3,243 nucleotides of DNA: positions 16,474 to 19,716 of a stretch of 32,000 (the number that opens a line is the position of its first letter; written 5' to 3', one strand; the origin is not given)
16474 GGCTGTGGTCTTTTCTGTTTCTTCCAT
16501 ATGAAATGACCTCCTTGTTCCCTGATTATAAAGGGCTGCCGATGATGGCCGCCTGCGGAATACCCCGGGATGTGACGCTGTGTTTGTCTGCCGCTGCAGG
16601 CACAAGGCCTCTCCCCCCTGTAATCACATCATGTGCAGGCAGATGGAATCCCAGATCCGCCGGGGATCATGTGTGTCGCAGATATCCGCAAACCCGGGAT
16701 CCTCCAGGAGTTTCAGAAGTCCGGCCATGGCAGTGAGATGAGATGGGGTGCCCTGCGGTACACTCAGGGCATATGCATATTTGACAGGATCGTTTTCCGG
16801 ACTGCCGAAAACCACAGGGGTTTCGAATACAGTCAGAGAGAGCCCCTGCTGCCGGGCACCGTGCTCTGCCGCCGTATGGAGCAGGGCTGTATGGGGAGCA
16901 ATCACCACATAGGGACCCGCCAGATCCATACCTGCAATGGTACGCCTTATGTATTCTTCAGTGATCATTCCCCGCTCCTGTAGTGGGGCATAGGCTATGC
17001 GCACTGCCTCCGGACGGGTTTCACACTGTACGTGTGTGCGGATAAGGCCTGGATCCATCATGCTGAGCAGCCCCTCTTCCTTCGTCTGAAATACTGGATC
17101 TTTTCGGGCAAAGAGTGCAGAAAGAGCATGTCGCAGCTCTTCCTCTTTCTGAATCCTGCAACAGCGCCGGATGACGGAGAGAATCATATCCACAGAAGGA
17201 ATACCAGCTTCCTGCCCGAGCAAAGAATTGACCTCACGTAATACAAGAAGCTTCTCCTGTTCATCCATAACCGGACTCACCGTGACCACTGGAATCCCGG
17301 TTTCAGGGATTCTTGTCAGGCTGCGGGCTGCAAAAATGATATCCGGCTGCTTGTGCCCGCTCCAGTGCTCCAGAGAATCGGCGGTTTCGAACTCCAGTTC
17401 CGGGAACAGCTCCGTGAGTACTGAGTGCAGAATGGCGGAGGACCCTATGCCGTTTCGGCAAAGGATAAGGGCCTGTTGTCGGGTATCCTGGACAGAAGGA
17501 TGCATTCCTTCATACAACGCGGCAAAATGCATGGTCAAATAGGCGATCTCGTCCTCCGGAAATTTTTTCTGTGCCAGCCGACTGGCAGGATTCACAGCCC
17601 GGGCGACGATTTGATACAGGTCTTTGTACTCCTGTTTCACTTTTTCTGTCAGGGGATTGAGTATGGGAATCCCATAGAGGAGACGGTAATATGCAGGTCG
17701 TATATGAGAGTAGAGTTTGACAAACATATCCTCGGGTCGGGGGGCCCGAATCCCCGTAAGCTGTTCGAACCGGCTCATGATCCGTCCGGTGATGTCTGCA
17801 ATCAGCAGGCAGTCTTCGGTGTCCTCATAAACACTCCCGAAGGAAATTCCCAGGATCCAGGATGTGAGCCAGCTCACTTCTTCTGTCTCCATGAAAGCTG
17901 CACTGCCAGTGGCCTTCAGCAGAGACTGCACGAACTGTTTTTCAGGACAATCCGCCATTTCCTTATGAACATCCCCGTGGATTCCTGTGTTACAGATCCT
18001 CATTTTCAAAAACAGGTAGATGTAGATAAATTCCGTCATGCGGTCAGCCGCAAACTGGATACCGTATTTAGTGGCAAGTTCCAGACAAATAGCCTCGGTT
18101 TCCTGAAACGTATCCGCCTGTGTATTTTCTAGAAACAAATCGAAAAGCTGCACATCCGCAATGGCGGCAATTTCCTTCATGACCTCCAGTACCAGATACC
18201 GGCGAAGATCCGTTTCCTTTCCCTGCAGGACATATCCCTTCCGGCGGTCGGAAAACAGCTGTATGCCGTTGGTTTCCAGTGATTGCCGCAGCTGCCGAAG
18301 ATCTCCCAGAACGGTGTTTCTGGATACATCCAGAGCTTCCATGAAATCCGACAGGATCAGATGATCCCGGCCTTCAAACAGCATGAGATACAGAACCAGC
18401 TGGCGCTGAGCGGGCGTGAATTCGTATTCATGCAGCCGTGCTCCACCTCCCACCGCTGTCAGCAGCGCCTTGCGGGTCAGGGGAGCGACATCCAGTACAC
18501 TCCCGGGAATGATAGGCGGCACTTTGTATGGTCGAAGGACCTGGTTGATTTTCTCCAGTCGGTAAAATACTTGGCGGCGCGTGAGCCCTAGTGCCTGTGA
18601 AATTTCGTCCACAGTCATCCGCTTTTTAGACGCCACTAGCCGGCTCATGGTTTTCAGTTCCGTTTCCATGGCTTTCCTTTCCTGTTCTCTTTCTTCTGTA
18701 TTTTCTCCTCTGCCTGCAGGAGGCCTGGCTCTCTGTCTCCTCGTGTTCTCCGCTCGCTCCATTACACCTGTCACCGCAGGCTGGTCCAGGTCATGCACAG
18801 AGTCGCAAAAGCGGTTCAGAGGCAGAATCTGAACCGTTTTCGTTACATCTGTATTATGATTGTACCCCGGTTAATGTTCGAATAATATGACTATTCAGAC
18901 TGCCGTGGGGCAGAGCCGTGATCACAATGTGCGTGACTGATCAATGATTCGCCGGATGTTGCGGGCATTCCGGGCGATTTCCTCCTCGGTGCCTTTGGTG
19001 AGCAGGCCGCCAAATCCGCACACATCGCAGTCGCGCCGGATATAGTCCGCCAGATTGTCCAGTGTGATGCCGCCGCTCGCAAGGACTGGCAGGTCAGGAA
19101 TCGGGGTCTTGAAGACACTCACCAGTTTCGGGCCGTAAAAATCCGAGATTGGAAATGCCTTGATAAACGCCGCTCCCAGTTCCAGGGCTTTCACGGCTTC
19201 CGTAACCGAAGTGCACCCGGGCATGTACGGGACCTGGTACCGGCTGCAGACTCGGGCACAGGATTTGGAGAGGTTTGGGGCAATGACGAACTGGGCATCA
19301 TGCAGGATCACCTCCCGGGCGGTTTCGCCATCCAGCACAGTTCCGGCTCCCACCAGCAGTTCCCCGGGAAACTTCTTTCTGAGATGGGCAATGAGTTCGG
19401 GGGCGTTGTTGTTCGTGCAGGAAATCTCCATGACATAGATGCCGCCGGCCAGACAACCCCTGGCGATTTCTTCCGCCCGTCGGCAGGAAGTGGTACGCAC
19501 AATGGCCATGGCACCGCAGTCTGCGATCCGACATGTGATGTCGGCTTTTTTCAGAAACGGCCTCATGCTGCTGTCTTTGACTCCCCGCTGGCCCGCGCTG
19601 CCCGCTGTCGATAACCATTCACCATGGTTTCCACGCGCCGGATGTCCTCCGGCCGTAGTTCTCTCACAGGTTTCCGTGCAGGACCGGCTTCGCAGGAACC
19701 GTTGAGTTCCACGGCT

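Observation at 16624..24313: Ula-type PTS fused to three different pyruvate-aldolase families and a KpsF-like isomerase: candidate uncharacterised ulosonic-acid catabolic operon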

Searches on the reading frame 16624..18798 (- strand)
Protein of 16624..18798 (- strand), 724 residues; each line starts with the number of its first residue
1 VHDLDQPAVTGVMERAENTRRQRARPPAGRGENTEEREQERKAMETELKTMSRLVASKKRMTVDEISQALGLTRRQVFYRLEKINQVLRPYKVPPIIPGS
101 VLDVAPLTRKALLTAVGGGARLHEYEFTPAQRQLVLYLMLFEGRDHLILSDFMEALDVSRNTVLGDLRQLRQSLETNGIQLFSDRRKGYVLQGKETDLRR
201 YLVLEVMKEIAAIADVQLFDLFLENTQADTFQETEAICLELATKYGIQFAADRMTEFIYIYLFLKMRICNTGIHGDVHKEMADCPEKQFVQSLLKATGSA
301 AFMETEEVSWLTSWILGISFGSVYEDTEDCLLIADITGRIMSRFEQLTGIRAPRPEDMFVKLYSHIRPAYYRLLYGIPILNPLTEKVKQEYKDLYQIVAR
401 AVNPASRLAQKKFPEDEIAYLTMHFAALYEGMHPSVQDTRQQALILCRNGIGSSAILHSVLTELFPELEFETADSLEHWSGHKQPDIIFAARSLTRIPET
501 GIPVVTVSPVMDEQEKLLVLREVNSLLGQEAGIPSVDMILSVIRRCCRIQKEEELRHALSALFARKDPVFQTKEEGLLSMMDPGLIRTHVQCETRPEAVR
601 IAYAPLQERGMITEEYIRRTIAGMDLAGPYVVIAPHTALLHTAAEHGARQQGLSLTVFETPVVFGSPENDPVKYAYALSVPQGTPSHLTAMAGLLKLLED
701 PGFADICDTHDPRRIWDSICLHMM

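Call 3: search_protein_families(library=pfam, proteins=[window:16624-18798:-], max_evalue=0.01)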
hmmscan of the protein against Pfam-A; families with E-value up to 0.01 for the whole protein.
window:16624-18798:- (724 aa): 10 families
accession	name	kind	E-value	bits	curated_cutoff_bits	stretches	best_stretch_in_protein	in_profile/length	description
PF00874.25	PRD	-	1.1e-22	80.6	23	1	339-427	2-89/90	PRD domain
PF00359.27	PTS_EIIA_2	-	7.7e-16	58.8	27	1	581-715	3-137/144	Phosphoenolpyruvate-dependent sugar phosphotransferase system, EIIA 2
PF08279.18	HTH_11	-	5.4e-10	39.4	25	1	132-189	1-54/55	HTH domain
PF21476.4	PF0610-like_N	-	5e-07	30.3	33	1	54-89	10-43/50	PF0610-like, N-terminal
PF08280.17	HTH_Mga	-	5.8e-06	26.6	23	0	46-85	6-44/59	M protein trans-acting positive regulator (MGA) HTH domain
PF05043.19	Mga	-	1.2e-05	26.2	21.1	1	145-201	29-82/87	Mga helix-turn-helix domain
PF13384.12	HTH_23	-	0.0012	19.1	24.6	0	56-78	13-35/50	Homeodomain-like domain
PF19776.5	DUF6262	-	0.0035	18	29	0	36-88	9-60/110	Family of unknown function (DUF6262)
PF12840.13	HTH_20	-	0.0036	17.7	27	0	54-83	13-41/51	Helix-turn-helix domain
PF13556.12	HTH_30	-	0.0069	16.6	27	0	62-88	14-40/59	PucR C-terminal helix-turn-helix domain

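Call 4: search_protein_families(library=ncbifam, proteins=[window:16624-18798:-], max_evalue=0.01)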
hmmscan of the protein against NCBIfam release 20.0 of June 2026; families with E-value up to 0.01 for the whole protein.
window:16624-18798:- (724 aa): 7 families
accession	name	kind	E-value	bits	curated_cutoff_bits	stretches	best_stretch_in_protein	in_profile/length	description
NF007694.0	PRK10372.1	equivalog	3.8e-12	46.6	187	1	585-681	12-108/154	PTS ascorbate transporter subunit IIA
NF007358.0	PRK09854.1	equivalog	9.9e-11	42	192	1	596-698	22-122/147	PTS mannitol transporter subunit IIA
NF047357.1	antiterm_GlcT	equivalog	2.5e-09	36.9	320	1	354-429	89-164/272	glucose PTS transporter transcription antiterminator GlcT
NF008597.0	PRK11564.1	equivalog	5.7e-08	31.9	304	1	326-428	228-329/426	stationary phase inducible protein CsiE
NF046042.1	LicT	equivalog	7.8e-08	31.9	300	1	356-426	91-161/273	BglG family transcription antiterminator LicT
NF053736.1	AcpB_EbpR_MafR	subfamily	1.1e-06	28.2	130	1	130-193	5-66/481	AcpB/EbpR/MafR family transcriptional regulator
TIGR00122.1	birA_repr_reg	equivalog_domain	0.0014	18.5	70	1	154-196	21-58/69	biotin operon repressor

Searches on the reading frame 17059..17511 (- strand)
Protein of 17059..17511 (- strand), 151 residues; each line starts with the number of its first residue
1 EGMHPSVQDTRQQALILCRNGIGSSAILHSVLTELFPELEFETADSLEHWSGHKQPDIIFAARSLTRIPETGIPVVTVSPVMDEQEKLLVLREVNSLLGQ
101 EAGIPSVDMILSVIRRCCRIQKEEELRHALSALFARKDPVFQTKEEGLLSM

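Call 66: search_protein_families(library=pfam, proteins=[window:17059-17511:-], max_evalue=5)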
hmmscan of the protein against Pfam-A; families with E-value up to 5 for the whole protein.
window:17059-17511:- (151 aa): 3 families
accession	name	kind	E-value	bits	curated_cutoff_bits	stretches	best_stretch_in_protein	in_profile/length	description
PF02302.22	PTS_IIB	-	0.0037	18.3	23.6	1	14-87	2-86/90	PTS system, Lactose/Cellobiose specific IIB subunit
PF22264.1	DUF6952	-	0.05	14.4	27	1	109-144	1-36/79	Family of unknown function (DUF6952)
PF01887.21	SAM_HAT_N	-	0.29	11.4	26.3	1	62-138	50-126/145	SAM hydroxide adenosyltransferase N-terminal domain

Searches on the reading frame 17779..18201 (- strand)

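Call 66: search_protein_families(library=pfam, proteins=[window:17779-18201:-], max_evalue=5)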
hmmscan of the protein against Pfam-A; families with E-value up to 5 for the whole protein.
window:17779-18201:- (141 aa): 1 family
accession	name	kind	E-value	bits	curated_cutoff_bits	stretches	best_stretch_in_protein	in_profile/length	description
PF07925.16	RdRP_5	-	0.24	9.2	19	1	31-96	755-822/1271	Reovirus RNA-dependent RNA polymerase lambda 3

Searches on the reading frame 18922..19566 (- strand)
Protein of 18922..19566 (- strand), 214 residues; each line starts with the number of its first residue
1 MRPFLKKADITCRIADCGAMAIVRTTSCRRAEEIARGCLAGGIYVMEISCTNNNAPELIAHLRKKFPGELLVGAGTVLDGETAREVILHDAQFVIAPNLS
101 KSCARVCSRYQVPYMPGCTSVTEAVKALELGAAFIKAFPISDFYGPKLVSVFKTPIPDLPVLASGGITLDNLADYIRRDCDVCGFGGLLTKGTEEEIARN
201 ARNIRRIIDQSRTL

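Call 3: search_protein_families(library=pfam, proteins=[window:18922-19566:-], max_evalue=0.01)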
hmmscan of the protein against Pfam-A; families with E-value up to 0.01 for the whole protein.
window:18922-19566:- (214 aa): 3 families
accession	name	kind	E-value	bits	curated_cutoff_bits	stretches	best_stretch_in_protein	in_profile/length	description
PF01081.25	Aldolase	-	7.8e-29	100.9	27.8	1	19-192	10-182/196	KDPG and KHG aldolase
PF01729.25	QRPTase_C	-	0.0021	18.3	23.1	1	87-191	54-160/169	Quinolinate phosphoribosyl transferase, C-terminal domain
PF01884.23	PcrB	-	0.0087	16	23.9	0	43-99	156-210/226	PcrB family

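Call 4: search_protein_families(library=ncbifam, proteins=[window:18922-19566:-], max_evalue=0.01)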
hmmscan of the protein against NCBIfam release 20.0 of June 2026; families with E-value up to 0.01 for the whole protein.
window:18922-19566:- (214 aa): 10 families
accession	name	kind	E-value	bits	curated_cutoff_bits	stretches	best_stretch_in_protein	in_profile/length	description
NF005119.0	PRK06552.1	subfamily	2.5e-54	184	238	1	6-195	2-192/213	bifunctional 2-keto-4-hydroxyglutarate aldolase/2-keto-3-deoxy-6-phosphogluconate aldolase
TIGR01182.1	eda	subfamily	2.8e-40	137.9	156.05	1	18-205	9-194/204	bifunctional 4-hydroxy-2-oxoglutarate aldolase/2-dehydro-3-deoxy-phosphogluconate aldolase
NF005673.0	PRK07455.1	equivalog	9.5e-34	116.4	232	1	18-190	14-185/213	bifunctional 4-hydroxy-2-oxoglutarate aldolase/2-dehydro-3-deoxy-phosphogluconate aldolase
NF005499.0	PRK07114.1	equivalog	3.6e-32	111.9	275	1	7-191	6-194/223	bifunctional 4-hydroxy-2-oxoglutarate aldolase/2-dehydro-3-deoxy-phosphogluconate aldolase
NF006600.0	PRK09140.1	subfamily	6.5e-32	110.5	207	1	15-205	9-201/210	2-dehydro-3-deoxy-6-phosphogalactonate aldolase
NF004325.0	PRK05718.1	subfamily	8e-28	97.2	241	1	15-187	13-183/213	keto-hydroxyglutarate-aldolase/keto-deoxy-phosphogluconate aldolase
NF041633.1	trifunc_aldol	exception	3.2e-21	75.4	700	1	13-211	5-220/580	KHG/KDPG aldolase/sugar kinase fusion protein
NF004673.0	PRK06015.1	equivalog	9.5e-17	61.5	320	1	27-188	25-184/212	2-dehydro-3-deoxy-phosphogluconate aldolase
TIGR00078.1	nadC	equivalog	0.0069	15.6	198.4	0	118-189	186-257/269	carboxylating nicotinate-nucleotide diphosphorylase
NF005442.0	PRK07028.1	equivalog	0.0082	14.8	593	0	28-211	15-213/430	bifunctional hexulose-6-phosphate synthase/ribonuclease regulator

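Call 20: search_solved_structures(query=window:18922-19566:-, show_alignments=3, max_evalue=1e-10)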
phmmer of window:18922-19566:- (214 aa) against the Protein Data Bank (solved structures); distinct sequences matched with E-value up to 1e-10: 45.
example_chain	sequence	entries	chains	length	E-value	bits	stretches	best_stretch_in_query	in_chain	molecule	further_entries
9dnd_C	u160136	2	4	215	5e-33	117.7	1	20-205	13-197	Pseudosymmetric protein nanocages GI4 C Chain | Pseudosymmetric protein nanocage GI9-F7 C chain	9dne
1wa3_A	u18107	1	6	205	6e-31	110.9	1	20-202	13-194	2-KETO-3-DEOXY-6-PHOSPHOGLUCONATE ALDOLASE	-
1vlw_A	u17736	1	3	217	7.2e-31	110.6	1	20-202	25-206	2-dehydro-3-deoxyphosphogluconate aldolase/4-hydroxy-2-oxoglutarate aldolase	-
8szz_I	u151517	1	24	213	1.3e-30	109.8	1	20-203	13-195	O32-ZL4 Component B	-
9ubr_A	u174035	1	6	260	1.8e-30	109.3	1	20-202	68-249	PrAC-5350A,2-dehydro-3-deoxyphosphogluconate aldolase/4-hydroxy-2-oxoglutarate aldolase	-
8ed3_A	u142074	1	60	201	2.1e-30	109.1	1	20-203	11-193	Designed I3-01 icosahedron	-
9uaq_A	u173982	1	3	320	2.7e-30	108.7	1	20-202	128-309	H3-PrAC-5350A,2-dehydro-3-deoxyphosphogluconate aldolase/4-hydroxy-2-oxoglutarate aldolase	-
8e01_A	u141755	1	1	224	2.9e-30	108.7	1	20-203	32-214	2-dehydro-3-deoxyphosphogluconate aldolase/4-hydroxy-2-oxoglutarate aldolase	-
9ucl_A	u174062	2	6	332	3e-30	108.6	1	20-202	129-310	H3-PrAC-5350A,2-dehydro-3-deoxyphosphogluconate aldolase/4-hydroxy-2-oxoglutarate aldolase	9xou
5kp9_B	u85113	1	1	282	5.5e-30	107.7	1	20-203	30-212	EPN-01*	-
8a8n_A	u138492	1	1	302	6.4e-30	107.5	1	20-203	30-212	EPN-pX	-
9dnd_D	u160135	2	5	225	2.1e-29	105.8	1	20-203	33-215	Pseudosymmetric protein nanocages GI4 A Chain | Pseudosymmetric protein nanocage GI9-F7 A chain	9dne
8tvb_A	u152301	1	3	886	2.2e-29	105.8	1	20-202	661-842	Fusion glycoprotein F0,2-dehydro-3-deoxyphosphogluconate aldolase/4-hydroxy-2-oxoglutarate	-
8jgc_A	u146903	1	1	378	2.9e-29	105.4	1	20-203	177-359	LOV domain-containing protein,2-dehydro-3-deoxyphosphogluconate aldolase/4-hydroxy-2-oxogl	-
9fo3_A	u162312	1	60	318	3.8e-29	105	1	20-203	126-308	CAP255 gp140 SpyTag-SpyCatcher mi3,2-dehydro-3-deoxyphosphogluconate aldolase/4-hydroxy-2-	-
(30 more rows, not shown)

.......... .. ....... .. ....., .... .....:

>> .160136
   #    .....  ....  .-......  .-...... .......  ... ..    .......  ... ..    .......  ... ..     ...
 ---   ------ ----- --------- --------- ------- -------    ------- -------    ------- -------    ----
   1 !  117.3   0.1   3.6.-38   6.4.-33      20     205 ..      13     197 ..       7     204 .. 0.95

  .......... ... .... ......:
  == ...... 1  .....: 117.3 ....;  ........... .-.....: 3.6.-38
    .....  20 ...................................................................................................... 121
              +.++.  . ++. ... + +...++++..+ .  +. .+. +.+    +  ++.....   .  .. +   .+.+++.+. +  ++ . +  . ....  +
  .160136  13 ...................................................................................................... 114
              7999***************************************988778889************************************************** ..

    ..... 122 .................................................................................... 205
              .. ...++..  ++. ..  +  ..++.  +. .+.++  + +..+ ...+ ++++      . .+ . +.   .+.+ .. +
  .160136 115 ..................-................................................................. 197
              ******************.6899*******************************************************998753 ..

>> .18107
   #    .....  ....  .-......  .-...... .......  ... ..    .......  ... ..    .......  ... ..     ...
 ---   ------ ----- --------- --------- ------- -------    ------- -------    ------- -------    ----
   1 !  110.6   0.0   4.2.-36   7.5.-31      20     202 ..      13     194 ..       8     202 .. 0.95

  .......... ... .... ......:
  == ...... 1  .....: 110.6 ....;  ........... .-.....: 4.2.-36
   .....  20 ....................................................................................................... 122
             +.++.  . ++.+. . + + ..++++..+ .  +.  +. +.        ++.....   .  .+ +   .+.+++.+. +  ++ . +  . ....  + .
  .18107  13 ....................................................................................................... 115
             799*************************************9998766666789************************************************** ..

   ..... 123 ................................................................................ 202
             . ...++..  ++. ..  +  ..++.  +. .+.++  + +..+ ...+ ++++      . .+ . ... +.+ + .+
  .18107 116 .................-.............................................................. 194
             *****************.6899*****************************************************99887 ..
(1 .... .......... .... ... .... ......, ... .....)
